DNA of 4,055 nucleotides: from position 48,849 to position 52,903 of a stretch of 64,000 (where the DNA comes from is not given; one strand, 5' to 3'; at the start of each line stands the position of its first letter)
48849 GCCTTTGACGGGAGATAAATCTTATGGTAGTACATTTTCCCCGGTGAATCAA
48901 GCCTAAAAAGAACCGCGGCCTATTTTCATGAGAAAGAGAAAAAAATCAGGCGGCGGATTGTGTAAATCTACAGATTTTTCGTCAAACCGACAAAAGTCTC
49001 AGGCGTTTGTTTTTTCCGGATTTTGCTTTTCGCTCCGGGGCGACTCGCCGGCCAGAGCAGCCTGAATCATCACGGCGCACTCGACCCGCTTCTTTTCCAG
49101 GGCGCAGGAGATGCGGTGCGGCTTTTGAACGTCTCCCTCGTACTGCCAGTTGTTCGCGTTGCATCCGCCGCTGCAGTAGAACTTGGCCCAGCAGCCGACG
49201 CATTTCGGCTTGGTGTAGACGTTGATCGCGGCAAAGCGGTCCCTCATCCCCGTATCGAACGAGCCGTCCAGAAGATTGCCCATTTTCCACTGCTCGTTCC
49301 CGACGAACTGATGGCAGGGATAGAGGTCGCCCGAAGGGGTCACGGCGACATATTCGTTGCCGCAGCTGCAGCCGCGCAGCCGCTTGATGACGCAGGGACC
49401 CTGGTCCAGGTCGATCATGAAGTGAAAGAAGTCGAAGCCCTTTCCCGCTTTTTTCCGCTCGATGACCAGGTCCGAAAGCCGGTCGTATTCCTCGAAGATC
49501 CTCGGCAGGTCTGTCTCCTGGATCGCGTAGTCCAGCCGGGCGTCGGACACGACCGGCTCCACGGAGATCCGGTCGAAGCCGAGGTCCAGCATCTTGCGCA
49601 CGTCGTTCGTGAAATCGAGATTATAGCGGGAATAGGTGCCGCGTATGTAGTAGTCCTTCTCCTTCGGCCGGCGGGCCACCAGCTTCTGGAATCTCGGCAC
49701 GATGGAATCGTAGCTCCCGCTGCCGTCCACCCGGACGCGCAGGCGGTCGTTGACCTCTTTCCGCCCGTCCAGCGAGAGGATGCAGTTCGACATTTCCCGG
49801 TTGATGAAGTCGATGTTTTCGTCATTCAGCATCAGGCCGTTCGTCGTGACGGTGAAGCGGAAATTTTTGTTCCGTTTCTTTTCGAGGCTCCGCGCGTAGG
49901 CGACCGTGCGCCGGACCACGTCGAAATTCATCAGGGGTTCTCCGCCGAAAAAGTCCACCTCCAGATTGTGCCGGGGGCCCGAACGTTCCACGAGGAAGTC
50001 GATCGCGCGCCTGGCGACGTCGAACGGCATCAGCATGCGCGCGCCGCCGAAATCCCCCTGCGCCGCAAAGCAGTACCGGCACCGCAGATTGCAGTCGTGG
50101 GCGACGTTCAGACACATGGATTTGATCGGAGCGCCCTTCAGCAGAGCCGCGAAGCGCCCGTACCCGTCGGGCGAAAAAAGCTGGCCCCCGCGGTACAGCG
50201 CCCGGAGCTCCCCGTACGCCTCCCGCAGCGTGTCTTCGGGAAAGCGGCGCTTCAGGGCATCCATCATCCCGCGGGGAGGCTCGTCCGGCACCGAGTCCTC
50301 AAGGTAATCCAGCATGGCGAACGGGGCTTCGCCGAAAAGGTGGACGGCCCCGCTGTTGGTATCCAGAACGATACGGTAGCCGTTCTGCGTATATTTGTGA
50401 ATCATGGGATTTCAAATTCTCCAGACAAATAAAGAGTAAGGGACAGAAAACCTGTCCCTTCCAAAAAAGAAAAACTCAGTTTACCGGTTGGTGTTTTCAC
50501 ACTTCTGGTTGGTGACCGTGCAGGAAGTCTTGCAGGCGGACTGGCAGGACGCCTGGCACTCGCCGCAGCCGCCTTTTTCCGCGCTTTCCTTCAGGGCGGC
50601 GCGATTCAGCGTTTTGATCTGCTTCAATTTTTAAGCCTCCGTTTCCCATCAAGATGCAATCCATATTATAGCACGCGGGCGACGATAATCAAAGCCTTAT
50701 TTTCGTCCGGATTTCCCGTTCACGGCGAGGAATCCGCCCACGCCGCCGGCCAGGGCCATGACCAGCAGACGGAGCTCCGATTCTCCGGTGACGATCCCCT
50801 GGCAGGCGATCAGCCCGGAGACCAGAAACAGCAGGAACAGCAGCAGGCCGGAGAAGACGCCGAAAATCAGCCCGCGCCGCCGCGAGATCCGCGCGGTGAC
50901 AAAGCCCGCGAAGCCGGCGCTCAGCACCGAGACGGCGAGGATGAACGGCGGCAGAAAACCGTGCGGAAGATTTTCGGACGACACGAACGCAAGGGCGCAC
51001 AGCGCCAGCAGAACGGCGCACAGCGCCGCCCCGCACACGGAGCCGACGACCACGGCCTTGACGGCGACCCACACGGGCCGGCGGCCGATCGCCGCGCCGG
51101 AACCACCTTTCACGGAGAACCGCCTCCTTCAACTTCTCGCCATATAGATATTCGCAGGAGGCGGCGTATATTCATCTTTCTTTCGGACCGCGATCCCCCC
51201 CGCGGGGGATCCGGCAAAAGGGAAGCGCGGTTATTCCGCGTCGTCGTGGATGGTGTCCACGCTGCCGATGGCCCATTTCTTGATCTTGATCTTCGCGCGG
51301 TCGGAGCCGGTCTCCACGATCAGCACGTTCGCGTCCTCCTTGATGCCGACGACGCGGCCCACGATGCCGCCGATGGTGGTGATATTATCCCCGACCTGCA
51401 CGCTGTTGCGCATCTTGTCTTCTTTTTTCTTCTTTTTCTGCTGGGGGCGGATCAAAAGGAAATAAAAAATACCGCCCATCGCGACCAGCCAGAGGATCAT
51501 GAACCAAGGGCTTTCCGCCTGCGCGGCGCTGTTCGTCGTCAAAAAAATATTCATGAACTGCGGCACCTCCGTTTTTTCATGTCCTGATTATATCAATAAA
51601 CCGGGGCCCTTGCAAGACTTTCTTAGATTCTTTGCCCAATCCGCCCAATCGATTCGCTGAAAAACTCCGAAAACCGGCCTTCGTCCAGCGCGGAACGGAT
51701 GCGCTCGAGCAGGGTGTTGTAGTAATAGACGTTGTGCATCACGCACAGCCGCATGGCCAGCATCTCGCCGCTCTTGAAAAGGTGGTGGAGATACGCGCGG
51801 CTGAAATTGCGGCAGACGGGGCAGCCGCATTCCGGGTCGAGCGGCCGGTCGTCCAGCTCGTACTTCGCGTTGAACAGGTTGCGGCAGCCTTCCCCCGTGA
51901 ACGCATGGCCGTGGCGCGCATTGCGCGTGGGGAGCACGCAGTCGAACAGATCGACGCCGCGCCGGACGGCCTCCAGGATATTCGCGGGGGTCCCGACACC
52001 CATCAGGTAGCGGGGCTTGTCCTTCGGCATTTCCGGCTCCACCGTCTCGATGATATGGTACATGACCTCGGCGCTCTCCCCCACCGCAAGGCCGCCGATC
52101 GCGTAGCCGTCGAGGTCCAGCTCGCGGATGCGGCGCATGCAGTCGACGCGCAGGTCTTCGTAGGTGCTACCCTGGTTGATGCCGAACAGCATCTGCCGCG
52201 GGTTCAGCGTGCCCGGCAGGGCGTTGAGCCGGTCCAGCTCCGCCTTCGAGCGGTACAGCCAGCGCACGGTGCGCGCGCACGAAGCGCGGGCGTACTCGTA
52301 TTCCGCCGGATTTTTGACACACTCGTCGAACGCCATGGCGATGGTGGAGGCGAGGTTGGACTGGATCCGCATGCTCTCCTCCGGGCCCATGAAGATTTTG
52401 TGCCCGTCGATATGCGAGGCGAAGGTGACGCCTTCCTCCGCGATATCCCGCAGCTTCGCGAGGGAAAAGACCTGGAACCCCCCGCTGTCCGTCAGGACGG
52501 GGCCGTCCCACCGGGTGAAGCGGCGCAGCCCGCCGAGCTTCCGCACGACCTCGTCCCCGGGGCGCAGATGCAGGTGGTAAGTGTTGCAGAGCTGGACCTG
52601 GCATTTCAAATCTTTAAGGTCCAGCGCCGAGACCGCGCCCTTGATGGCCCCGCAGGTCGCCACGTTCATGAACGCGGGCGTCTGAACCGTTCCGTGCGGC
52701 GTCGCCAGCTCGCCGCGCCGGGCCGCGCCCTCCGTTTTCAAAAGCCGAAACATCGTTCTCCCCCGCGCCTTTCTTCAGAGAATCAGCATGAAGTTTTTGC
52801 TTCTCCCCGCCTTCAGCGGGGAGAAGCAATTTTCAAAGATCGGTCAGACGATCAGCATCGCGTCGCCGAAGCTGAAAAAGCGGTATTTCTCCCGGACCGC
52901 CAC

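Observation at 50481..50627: Hidden 48-aa six-cysteine peptide gene (SCIFF-type RiPP precursor) missing from the ORF track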

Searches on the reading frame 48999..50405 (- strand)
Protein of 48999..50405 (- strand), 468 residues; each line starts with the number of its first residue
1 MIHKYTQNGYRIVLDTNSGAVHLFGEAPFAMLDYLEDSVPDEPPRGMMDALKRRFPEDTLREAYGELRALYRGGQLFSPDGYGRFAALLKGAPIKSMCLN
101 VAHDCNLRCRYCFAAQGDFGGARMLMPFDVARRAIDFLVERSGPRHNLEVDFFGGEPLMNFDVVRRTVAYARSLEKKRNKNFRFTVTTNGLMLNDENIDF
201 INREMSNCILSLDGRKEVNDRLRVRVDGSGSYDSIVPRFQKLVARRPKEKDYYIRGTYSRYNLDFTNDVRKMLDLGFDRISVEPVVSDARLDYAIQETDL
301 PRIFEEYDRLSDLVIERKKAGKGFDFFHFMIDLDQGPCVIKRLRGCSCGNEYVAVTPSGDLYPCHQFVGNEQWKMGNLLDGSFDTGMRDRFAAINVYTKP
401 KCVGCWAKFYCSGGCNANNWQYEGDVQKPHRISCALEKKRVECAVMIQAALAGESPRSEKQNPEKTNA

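Call 4: search_protein_families(library=ncbifam, proteins=[window:48999-50405:-], max_evalue=0.01)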
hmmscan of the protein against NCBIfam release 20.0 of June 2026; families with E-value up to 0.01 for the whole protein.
window:48999-50405:- (468 aa): 67 families (the best 25 are shown)
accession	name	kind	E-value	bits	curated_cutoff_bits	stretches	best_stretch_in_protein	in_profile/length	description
TIGR03974.1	rSAM_six_Cys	equivalog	2.9e-209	695.5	425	1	2-450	1-451/451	thioether cross-link-forming SCIFF peptide maturase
NF040492.1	not_ScfB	exception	2.4e-167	557.4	855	1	2-449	4-449/450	ScfB-related radical SAM/SPASM orphan maturase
TIGR04064.1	rSAM_nif11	equivalog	2.9e-82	276.8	518.7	1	3-454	5-439/459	nif11-like peptide radical SAM maturase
NF047865.1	rSAM_PapB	equivalog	4.6e-76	256.2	340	1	94-429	2-330/330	PapB family radical SAM/SPASM ranthipeptide maturase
TIGR03906.1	quino_hemo_SAM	equivalog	6.8e-65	219.5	453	1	2-456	3-455/467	quinohemoprotein amine dehydrogenase maturation protein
TIGR04068.1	rSAM_ocin_clost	equivalog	2.1e-46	158.8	500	2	94-248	83-238/462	Cys-rich peptide radical SAM maturase CcpM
TIGR03978.1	rSAM_paired_1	equivalog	4.7e-33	114.6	370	1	101-439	89-442/466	His-Xaa-Ser system radical SAM maturase HxsB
TIGR04115.1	rSAM_Cxxx_rpt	equivalog_domain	1e-32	114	350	1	95-442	2-354/359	radical SAM peptide maturase, CXXX-repeat target family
NF035951.1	rSAM_RumMC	equivalog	7e-32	110.7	720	1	92-245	109-262/510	RumMC family radical SAM sactipeptide maturase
NF041298.1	rSAM_mat_DynA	equivalog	8.1e-31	107.3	450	1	102-431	8-337/356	dynobactin maturation radical SAM/SPASM protein DynA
TIGR04280.1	geopep_mat_rSAM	hypoth_equivalog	3.6e-29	102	400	2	100-241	89-229/428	geopeptide radical SAM maturase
TIGR03942.1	sulfatase_rSAM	equivalog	8.3e-29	100.8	349.45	1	100-434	6-343/363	anaerobic sulfatase maturase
NF038107.1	rSAM_NF038107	equivalog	3.2e-28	98.7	600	1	101-425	91-410/444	Cys-every-fifth radical SAM/SPASM peptide maturase CefB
NF038170.1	lachnocin_rSAM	equivalog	8.2e-27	94.1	550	1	93-411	74-391/440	lachnocin radical SAM maturase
TIGR04163.1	rSAM_cobopep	equivalog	6.7e-26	91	375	1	94-449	63-420/428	peptide-modifying radical SAM enzyme CbpB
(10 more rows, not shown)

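Call 5: search_protein_families(library=pfam, proteins=[window:48999-50405:-], max_evalue=0.01)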
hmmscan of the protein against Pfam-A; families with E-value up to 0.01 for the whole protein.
window:48999-50405:- (468 aa): 3 families
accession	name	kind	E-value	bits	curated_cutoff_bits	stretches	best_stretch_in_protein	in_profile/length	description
PF04055.27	Radical_SAM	-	1.3e-13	51.9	29.5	1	100-203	2-99/166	Radical SAM superfamily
PF13353.11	Fer4_12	-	2.6e-09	37.9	22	1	99-202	9-107/137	4Fe-4S single cluster domain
PF13186.11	SPASM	-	5.8e-05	23.7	21.5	1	346-393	1-50/67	Iron-sulfur cluster-binding domain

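Call 14: find_related_loci(query=window:48999-50405:-, collection=genome_contigs, flank=6000)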
Query window:48999-50405:- (468 aa) in genome_contigs; peptide patterns used: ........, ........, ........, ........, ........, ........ (x = any residue, [..] = any of these).
283 stretches matched a pattern; 237 encode a relative of the query (tblastn E <= 1e-3); the best 80 are kept; 80 distinct loci.
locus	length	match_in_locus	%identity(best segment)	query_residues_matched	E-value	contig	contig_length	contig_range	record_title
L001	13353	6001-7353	82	1-451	0e+0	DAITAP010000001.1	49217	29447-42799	MAG TPA_asm: Caproicibacter sp. isolate CTOTU40087 NODE_622_length_49217_cov_3.259286, whole genome shotgun sequence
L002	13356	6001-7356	76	1-452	0e+0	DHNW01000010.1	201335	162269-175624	MAG TPA_asm: Ruminococcaceae bacterium UBA5406 UBA5406_contig_561, whole genome shotgun sequence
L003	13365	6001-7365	75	1-454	0e+0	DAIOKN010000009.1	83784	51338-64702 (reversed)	MAG TPA_asm: Clostridiales bacterium isolate CTOTU40081 NODE_206_length_83784_cov_6.134541, whole genome shotgun sequenc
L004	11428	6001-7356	77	1-452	0e+0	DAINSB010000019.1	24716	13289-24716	MAG TPA_asm: Caproicibacter sp. isolate CTOTU40093 NODE_1613_length_24716_cov_4.621508, whole genome shotgun sequence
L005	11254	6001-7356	76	1-452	0e+0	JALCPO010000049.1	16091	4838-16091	MAG: Oscillospiraceae bacterium isolate UW_DM_ACUT3_1 Ga0455768_01214, whole genome shotgun sequence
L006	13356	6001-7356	76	1-452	0e+0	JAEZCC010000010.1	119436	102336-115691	MAG: Bacillota bacterium isolate OH_CBrB_227 k127_2640906, whole genome shotgun sequence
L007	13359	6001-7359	73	1-452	0e+0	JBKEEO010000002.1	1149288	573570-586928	MAG: Oscillospiraceae bacterium isolate UW_FK_CAPRO4_1 LacMBR1_d7_pb11, whole genome shotgun sequence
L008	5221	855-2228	74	1-456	0e+0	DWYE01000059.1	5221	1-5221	MAG TPA_asm: Candidatus Anaeromassilibacillus stercoravium isolate ChiSjej5B23-4625 ChiSjej5B23M5__C71221_L5221_SAMN0800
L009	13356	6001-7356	75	1-452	0e+0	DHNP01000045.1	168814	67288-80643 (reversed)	MAG TPA_asm: Ruminococcaceae bacterium UBA5413 UBA5413_contig_1628, whole genome shotgun sequence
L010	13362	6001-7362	73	1-452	0e+0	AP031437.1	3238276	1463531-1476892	Clostridia bacterium i40-0019-1A8 DNA, complete genome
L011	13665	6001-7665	75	1-452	0e+0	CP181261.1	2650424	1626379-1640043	MAG: Clostridium sp. isolate UW_FK_CAPRO3_1 chromosome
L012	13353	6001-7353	72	1-452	0e+0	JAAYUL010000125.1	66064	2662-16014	MAG: Clostridiales bacterium isolate AS27yjCOA_153 160980_AS27, whole genome shotgun sequence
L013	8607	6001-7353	72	1-452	0e+0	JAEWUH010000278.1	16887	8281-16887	MAG: Bacillota bacterium isolate OH_SDB_177 k127_632996, whole genome shotgun sequence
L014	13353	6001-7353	71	1-452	0e+0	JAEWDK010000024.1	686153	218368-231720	MAG: Bacillota bacterium isolate OH_PBB_95 k127_80294, whole genome shotgun sequence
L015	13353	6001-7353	72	1-452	0e+0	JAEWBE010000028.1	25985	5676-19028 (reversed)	MAG: Bacillota bacterium isolate OH_PBB_24 k127_390881, whole genome shotgun sequence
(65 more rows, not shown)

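Call 17: search_solved_structures(query=window:48999-50405:-, max_evalue=1e-10, show_alignments=1)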
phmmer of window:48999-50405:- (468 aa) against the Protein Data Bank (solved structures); distinct sequences matched with E-value up to 1e-10: 1.
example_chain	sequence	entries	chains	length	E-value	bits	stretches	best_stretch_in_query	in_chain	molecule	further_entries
5wgg_A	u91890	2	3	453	4.1e-169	566.3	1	1-449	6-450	Radical SAM domain protein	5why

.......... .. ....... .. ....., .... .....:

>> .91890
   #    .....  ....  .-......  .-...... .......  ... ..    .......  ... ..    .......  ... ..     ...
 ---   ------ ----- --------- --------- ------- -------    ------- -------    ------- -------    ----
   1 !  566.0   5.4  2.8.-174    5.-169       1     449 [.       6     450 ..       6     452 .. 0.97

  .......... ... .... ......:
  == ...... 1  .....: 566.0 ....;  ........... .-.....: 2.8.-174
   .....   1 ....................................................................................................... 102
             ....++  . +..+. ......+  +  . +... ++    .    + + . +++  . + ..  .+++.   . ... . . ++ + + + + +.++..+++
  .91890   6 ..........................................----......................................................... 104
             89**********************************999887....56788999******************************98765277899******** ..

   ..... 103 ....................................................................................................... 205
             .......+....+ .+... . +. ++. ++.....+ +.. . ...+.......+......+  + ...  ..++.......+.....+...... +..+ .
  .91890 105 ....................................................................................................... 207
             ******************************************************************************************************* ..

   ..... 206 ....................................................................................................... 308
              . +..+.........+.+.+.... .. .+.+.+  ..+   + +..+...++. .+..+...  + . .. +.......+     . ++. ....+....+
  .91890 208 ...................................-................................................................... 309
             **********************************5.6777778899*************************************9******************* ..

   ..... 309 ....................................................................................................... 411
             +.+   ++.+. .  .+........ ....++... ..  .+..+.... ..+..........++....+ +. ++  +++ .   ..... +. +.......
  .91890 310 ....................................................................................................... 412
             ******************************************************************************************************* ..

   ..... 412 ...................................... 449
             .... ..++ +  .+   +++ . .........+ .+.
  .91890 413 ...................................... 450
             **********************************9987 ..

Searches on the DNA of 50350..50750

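Call 27: search_rna_families(source=window, start=50350, end=50750, threshold=evalue, max_evalue=10)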
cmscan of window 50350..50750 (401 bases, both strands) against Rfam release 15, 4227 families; matches with E-value up to 10: 3.
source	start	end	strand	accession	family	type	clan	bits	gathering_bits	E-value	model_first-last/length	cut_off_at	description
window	50388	50441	-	RF02218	ZNRD1-AS1_1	Gene; lncRNA;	-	16.8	50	0.46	1-68/68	no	ZNRD1 antisense RNA 1 conserved region 1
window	50681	50742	-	RF02831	Scr2736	Gene; sRNA;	-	15.4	43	5.7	1-64/64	no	Streptomyces RNA 2736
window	50417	50471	+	RF00612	SNORD75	Gene; snRNA; snoRNA; CD-box;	-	12.2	50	5.5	1-62/62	no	Small nucleolar RNA SNORD75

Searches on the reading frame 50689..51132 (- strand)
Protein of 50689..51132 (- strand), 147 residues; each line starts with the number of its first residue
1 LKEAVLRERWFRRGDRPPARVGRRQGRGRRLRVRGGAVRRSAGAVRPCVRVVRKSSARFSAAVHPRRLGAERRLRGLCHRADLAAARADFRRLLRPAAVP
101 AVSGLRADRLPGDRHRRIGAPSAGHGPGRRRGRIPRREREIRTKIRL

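Call 4: search_protein_families(library=ncbifam, proteins=[window:50689-51132:-], max_evalue=0.01)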
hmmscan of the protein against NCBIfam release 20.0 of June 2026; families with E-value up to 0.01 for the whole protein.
window:50689-51132:- (147 aa): 0 families

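Call 5: search_protein_families(library=pfam, proteins=[window:50689-51132:-], max_evalue=0.01)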
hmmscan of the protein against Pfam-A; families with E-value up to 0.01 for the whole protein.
window:50689-51132:- (147 aa): 0 families

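Call 8: search_protein_families(library=ncbifam, proteins=[window:50697-51113:-, window:50689-51132:-], max_evalue=10)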
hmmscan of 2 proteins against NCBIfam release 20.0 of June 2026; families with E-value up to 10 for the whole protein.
window:50697-51113:- (138 aa): 5 families
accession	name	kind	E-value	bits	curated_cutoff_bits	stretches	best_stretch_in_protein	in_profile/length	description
TIGR04086.1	TIGR04086_membr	hypoth_equivalog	5.3e-16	58.8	30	1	19-132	1-114/115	TIGR04086 family membrane protein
TIGR02876.1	spore_yqfD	equivalog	0.23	10.4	256.7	1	69-102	74-105/382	sporulation protein YqfD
TIGR03726.1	strep_RK_lipo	domain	0.54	10.1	20.85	1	22-40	8-26/34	putative cross-wall-targeting lipoprotein signal domain-containing protein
TIGR01149.1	mtrG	equivalog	0.65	10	50.65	1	74-97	41-64/70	tetrahydromethanopterin S-methyltransferase subunit MtrG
NF053812.1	Ssi4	equivalog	8.8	6.2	240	0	34-134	65-159/189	immunity protein Sip4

window:50689-51132:- (147 aa): 0 families

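Call 41: search_protein_families(library=pfam, proteins=[window:50697-51113:-], max_evalue=0.001)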
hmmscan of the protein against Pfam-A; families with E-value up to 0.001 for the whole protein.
window:50697-51113:- (138 aa): 1 family
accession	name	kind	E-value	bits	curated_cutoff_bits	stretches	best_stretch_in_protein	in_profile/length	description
PF12670.12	DUF3792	-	6.8e-15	55.7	31.3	1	18-129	2-114/115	Protein of unknown function (DUF3792)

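Call 58: search_protein_families(library=phrogs, proteins=[window:50697-51113:-], max_evalue=0.01)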
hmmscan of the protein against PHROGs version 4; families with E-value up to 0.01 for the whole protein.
window:50697-51113:- (138 aa): 0 families

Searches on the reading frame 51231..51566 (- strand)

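Call 4: search_protein_families(library=ncbifam, proteins=[window:51231-51566:-], max_evalue=0.01)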
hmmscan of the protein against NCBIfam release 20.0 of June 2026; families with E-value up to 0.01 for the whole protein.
window:51231-51566:- (111 aa): 2 families
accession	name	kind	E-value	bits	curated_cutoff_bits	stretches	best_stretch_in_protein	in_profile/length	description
TIGR00739.1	yajC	equivalog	4.7e-23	81.1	44.2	1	22-103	4-82/84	preprotein translocase subunit YajC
NF005100.0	PRK06531.1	equivalog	6.2e-08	32.5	129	1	22-84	4-65/121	preprotein translocase subunit YajC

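Call 5: search_protein_families(library=pfam, proteins=[window:51231-51566:-], max_evalue=0.01)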
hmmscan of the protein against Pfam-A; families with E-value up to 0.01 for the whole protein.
window:51231-51566:- (111 aa): 1 family
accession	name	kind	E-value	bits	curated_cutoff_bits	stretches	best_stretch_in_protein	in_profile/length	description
PF02699.20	YajC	-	1.8e-27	95.4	28.2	1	23-101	2-77/78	Preprotein translocase subunit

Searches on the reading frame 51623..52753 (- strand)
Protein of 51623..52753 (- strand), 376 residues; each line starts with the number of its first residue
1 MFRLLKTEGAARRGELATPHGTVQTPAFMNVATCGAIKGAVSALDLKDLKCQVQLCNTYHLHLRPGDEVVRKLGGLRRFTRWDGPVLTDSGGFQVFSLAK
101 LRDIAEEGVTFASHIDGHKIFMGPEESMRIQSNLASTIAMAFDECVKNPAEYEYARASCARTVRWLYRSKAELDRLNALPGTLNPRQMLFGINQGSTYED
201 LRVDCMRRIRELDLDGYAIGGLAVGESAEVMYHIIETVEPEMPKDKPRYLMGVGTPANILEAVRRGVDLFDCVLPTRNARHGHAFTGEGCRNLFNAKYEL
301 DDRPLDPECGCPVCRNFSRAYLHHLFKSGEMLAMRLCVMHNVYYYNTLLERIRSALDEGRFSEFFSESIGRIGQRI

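Call 4: search_protein_families(library=ncbifam, proteins=[window:51623-52753:-], max_evalue=0.01)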
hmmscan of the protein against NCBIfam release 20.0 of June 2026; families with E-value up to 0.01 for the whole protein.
window:51623-52753:- (376 aa): 5 families
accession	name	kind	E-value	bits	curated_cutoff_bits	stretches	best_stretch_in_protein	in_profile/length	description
TIGR00430.1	Q_tRNA_tgt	equivalog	2e-144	481.1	306.75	1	2-374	1-365/368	tRNA guanosine(34) transglycosylase Tgt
TIGR00449.1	tgt_general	superfamily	6.9e-140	466.1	47.6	1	2-373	1-363/367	tRNA-guanine transglycosylase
TIGR00432.2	arcsn_tRNA_tgt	equivalog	1e-34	119.8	350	1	4-366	3-328/441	tRNA guanosine(15) transglycosylase TgtA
NF040592.1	tRNA_mod_ArcS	equivalog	3.3e-13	49.1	440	1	223-364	105-228/575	archaeosine synthase subunit alpha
NF041059.1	DpdA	equivalog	0.0055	15.6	200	0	190-279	176-263/406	tRNA-guanine transglycosylase DpdA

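Call 5: search_protein_families(library=pfam, proteins=[window:51623-52753:-], max_evalue=0.01)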
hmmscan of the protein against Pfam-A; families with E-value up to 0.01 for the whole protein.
window:51623-52753:- (376 aa): 1 family
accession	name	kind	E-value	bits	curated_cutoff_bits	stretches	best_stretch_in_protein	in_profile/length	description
PF01702.25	TGT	-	9.1e-156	518.8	26.3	1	11-368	3-351/357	Queuine tRNA-ribosyltransferase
